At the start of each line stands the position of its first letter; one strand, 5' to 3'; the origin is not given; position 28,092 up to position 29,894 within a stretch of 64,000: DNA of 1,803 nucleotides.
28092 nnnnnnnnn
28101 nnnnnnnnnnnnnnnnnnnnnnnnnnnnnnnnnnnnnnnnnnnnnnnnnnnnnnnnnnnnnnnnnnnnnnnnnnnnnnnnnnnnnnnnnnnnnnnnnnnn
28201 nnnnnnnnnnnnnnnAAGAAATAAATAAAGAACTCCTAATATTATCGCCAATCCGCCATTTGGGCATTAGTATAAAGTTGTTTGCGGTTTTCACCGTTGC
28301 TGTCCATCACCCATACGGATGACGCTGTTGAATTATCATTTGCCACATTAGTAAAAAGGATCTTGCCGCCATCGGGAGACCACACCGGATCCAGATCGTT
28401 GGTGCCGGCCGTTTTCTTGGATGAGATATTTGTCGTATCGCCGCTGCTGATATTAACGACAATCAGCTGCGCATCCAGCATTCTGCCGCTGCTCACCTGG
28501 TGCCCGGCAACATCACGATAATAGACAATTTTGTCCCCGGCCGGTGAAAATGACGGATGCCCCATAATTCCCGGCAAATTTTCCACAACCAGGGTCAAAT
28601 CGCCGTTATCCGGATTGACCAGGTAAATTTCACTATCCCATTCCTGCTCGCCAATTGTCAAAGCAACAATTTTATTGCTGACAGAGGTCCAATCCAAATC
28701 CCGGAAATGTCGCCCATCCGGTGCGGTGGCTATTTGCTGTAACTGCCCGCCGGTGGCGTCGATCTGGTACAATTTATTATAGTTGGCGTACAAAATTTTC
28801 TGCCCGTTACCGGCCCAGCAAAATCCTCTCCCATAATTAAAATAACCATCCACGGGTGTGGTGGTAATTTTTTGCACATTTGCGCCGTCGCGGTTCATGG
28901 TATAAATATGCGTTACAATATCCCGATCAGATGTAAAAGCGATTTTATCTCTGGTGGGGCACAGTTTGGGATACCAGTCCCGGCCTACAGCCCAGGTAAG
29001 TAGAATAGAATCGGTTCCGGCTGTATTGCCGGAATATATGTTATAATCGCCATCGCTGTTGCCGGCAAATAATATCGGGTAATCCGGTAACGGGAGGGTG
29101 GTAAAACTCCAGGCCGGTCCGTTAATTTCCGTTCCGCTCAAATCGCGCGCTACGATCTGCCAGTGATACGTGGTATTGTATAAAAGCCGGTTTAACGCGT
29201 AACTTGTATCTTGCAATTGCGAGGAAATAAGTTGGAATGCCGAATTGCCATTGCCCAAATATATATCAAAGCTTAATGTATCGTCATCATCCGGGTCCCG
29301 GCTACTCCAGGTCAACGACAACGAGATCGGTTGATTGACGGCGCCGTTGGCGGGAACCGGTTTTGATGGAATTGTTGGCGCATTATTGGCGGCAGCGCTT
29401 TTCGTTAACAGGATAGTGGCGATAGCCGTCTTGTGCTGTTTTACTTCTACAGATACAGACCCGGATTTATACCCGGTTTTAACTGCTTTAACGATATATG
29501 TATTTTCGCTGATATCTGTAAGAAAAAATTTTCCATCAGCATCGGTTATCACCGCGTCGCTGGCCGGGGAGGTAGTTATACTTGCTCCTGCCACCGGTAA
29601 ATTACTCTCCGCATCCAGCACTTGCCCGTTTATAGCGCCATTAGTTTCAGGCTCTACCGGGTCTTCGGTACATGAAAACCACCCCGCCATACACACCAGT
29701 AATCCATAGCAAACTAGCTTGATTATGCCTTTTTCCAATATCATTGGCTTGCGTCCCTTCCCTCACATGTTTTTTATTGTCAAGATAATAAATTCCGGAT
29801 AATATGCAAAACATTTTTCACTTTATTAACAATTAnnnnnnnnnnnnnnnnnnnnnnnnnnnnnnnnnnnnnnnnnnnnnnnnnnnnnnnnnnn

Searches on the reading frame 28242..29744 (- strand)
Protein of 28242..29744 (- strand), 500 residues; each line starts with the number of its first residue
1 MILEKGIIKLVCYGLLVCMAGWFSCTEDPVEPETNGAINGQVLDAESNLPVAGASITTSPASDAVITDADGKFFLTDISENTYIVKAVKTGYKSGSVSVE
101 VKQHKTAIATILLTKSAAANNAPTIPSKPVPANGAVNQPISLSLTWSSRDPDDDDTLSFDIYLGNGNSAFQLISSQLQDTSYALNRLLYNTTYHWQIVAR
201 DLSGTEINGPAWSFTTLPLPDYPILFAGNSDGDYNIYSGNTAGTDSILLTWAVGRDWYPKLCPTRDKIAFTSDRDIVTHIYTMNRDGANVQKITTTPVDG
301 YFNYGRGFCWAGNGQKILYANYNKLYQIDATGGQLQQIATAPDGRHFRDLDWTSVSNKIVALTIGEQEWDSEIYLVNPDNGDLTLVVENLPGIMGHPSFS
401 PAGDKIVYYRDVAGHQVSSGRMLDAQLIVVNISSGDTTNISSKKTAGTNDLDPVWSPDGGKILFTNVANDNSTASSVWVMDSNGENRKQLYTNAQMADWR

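Call 74: search_protein_families(library=pfam, proteins=[window:28242-29744:-])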
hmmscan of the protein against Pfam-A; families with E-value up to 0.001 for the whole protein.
window:28242-29744:- (500 aa): 5 families
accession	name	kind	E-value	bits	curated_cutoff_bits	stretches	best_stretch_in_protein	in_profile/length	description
PF13715.12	CarbopepD_reg_2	-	1.6e-13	50.9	32.2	1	38-118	1-81/88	CarboxypepD_reg-like domain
PF13620.12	CarboxypepD_reg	-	1.8e-11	44.6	32.3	1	38-113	2-81/82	Carboxypeptidase regulatory-like domain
PF07676.18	PD40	-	3e-09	37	20.9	0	449-465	10-26/38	WD40-like Beta Propeller Repeat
PF00930.27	DPPIV_N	-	2.9e-06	26.7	22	0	232-303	23-88/354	Dipeptidyl peptidase IV (DPP IV) N-terminal region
PF09430.16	EMC7_beta-sandw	-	9e-05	23.1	26.6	1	55-121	11-79/122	ER membrane protein complex subunit 7, beta-sandwich domain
